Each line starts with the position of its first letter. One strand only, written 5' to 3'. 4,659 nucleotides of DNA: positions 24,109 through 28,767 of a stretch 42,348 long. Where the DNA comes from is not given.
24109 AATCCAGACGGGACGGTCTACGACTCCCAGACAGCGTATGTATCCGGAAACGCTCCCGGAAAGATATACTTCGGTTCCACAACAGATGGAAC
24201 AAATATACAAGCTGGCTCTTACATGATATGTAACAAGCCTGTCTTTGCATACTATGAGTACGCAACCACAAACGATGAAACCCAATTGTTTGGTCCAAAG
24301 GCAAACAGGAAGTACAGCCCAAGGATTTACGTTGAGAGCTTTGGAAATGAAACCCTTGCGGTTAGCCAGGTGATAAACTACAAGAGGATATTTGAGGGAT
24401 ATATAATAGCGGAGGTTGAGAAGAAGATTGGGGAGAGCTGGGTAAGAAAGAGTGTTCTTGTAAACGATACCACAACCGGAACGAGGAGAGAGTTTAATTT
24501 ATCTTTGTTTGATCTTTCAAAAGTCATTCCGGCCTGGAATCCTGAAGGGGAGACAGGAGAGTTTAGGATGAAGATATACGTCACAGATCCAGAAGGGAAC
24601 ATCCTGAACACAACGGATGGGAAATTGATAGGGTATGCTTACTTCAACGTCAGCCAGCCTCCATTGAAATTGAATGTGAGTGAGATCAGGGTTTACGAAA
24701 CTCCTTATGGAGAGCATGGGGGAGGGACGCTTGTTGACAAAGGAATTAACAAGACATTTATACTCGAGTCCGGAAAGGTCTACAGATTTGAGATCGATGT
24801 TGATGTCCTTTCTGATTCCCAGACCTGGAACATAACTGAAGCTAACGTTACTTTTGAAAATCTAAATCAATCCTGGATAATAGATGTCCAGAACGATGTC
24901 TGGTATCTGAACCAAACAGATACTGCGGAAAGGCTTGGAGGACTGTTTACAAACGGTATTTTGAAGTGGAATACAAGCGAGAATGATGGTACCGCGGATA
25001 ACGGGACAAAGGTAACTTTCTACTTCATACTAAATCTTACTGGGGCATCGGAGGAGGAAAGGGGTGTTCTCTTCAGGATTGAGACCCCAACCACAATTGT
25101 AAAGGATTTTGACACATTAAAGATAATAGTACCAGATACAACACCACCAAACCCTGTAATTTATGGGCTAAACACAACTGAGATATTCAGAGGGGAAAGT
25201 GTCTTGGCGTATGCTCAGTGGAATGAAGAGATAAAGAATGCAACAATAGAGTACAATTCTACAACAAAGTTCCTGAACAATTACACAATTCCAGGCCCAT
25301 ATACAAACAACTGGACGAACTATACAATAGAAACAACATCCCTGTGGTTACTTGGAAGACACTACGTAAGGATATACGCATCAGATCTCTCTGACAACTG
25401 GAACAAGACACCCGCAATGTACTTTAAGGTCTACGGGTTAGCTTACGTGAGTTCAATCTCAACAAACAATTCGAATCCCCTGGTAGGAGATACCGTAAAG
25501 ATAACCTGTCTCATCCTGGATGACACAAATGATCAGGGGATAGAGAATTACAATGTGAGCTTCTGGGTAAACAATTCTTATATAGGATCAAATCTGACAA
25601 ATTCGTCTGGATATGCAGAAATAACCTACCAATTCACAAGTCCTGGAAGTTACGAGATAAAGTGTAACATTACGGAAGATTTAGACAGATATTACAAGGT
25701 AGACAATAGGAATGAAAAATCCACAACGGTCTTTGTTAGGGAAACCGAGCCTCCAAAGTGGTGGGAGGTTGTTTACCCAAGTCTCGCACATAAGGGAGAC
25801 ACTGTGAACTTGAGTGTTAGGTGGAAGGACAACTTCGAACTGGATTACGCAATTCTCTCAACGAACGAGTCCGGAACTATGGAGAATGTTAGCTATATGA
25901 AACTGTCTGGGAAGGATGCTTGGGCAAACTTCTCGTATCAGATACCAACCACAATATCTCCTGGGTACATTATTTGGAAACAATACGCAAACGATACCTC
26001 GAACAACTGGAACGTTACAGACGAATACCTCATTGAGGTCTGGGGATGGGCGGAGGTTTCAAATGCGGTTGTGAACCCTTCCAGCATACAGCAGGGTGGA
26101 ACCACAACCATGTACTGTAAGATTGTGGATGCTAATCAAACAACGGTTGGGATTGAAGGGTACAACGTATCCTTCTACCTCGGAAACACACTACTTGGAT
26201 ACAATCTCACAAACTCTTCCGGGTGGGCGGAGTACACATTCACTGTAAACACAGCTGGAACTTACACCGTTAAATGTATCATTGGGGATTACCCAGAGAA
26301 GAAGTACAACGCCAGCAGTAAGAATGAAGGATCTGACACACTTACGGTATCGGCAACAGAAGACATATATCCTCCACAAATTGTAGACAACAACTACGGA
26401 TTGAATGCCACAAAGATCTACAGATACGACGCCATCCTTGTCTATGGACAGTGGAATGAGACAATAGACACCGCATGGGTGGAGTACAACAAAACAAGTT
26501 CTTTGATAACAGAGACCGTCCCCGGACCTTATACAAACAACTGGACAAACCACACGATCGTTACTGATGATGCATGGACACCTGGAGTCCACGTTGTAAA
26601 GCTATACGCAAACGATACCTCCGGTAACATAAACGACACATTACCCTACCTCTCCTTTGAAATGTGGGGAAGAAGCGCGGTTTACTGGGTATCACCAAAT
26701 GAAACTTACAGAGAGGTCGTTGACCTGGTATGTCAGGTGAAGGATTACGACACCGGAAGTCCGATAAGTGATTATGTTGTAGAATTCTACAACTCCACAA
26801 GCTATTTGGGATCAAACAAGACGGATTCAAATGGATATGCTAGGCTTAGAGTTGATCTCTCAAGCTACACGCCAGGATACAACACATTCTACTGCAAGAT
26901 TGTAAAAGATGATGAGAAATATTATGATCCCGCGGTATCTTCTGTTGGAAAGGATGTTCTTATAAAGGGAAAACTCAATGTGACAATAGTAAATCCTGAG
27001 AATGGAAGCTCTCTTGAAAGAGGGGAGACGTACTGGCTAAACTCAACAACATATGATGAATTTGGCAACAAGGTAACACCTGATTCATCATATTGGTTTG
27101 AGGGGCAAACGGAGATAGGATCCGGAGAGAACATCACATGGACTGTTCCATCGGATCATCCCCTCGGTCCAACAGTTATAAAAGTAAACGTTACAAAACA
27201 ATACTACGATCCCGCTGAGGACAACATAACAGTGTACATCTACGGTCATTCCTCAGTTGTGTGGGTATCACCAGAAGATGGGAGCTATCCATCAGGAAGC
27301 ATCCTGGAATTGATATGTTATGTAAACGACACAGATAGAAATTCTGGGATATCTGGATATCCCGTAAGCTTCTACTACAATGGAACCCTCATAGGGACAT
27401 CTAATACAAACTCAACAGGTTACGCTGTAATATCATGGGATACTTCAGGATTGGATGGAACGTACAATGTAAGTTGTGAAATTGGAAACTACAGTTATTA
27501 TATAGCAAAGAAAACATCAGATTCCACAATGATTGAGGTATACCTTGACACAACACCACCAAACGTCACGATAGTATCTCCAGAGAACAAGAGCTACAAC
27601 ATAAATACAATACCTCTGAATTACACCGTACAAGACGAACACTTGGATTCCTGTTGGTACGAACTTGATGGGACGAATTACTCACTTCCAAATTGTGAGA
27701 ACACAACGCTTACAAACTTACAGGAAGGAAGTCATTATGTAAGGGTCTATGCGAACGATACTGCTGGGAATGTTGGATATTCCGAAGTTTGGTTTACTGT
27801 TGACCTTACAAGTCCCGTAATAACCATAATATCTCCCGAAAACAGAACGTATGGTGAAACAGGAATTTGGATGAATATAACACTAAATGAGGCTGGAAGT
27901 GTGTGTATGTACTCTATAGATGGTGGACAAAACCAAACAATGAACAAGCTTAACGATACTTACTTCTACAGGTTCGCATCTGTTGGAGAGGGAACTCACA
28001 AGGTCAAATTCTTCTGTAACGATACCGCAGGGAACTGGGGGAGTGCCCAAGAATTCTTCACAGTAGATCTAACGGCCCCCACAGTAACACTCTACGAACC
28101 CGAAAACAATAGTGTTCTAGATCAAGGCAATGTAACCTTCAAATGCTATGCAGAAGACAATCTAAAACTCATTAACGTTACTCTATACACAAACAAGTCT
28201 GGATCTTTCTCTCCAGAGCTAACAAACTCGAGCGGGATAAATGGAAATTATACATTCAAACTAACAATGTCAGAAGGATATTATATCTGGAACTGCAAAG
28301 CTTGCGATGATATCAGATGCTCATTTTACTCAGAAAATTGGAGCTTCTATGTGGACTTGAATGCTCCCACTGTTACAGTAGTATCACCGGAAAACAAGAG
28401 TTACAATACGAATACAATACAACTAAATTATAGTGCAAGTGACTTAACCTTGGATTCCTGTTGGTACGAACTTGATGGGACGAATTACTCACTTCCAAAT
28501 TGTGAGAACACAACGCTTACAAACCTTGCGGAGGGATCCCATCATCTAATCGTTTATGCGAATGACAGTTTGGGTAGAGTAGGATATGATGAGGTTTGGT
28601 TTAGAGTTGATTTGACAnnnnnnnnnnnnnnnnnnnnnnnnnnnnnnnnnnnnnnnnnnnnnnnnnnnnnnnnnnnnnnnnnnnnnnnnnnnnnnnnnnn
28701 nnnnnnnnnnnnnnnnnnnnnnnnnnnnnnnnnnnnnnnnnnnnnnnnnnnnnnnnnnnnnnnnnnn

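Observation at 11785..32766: Single 21-kb ORF encoding a ~7,000-aa surface protein in a compact thermophile-type archaeal genome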

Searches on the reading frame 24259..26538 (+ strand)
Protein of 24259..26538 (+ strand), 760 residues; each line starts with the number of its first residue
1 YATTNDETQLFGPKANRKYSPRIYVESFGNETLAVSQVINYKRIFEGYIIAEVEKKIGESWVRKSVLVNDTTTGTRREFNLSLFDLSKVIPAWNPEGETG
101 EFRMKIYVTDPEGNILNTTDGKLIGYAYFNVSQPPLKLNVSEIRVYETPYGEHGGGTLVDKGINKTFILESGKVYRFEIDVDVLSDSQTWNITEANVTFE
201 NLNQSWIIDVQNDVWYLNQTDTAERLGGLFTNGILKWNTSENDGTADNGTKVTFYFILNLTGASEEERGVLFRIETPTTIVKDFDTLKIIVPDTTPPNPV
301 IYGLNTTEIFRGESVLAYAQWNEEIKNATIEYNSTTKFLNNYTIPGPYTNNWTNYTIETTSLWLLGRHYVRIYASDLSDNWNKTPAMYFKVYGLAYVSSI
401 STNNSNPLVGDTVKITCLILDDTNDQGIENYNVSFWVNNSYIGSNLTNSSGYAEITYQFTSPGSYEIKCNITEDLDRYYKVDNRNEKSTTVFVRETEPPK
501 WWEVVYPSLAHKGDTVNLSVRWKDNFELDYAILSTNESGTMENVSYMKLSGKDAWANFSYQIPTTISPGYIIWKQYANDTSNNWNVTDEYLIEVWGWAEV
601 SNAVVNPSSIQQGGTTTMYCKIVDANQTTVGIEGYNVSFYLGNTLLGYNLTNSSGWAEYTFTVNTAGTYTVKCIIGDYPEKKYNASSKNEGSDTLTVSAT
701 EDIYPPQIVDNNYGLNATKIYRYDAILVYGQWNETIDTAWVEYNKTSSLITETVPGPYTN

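Call 40: search_protein_families(library=pfam, proteins=[window:24259-26538:+], max_evalue=0.001)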
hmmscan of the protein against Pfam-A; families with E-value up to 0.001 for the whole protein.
window:24259-26538:+ (760 aa): 3 families
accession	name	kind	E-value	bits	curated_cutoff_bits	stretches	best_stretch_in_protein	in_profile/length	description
PF02369.22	Big_1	-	3.5e-10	40.3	34.9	1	418-473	23-82/93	Bacterial Ig-like domain (group 1)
PF16640.11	Big_3_5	-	1e-06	29.6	35.5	0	402-469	3-67/88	Bacterial Ig-like domain (group 3)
PF09134.16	Invasin_D3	-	5.2e-05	24.1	33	1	601-675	5-82/98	Invasin, domain 3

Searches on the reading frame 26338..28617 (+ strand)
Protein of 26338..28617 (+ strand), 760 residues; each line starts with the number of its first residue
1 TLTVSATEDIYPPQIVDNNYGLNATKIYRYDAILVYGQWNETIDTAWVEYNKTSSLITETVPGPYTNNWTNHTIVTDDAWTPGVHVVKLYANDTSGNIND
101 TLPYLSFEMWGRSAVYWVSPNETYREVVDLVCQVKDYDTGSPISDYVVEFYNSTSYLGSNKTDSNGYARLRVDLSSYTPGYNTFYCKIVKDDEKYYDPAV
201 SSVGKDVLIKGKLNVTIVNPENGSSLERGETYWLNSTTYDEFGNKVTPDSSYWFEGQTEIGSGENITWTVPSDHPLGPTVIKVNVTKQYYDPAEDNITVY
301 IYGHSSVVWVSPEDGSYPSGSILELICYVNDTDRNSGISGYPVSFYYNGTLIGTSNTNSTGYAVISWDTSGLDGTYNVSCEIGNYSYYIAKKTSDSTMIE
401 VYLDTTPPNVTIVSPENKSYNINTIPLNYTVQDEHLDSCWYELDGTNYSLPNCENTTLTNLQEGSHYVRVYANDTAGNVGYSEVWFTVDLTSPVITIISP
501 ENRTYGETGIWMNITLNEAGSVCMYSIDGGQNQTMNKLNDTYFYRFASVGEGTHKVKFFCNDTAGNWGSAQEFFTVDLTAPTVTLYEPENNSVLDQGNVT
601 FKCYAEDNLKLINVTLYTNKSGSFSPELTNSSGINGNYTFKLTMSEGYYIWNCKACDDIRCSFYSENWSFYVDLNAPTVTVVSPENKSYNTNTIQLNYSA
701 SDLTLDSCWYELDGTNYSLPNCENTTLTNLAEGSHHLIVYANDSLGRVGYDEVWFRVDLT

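Call 40: search_protein_families(library=pfam, proteins=[window:26338-28617:+], max_evalue=0.001)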
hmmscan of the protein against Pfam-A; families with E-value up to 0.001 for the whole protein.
window:26338-28617:+ (760 aa): 7 families
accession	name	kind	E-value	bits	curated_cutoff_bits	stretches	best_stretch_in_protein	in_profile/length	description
PF17957.7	Big_7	-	2.3e-16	60.6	24.1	0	581-644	1-58/70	Bacterial Ig domain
PF19077.6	Big_13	-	5.2e-11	43.4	27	0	456-489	67-101/102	Bacterial Ig-like domain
PF13750.12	Big_3_3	-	2.1e-10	40.9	27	0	540-591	3-56/157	Bacterial Ig-like domain (group 3)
PF02369.22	Big_1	-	1.4e-06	28.8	34.9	0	333-383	28-82/93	Bacterial Ig-like domain (group 1)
PF09136.16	Glucodextran_B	-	3e-06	27.5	27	0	408-480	1-73/83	Glucodextranase, domain B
PF11974.14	bMG3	-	0.00035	20.9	34.9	0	131-176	16-62/103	Bacterial alpha-2-macroglobulin MG3 domain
PF16640.11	Big_3_5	-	0.00037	21.4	35.5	0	119-184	4-65/88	Bacterial Ig-like domain (group 3)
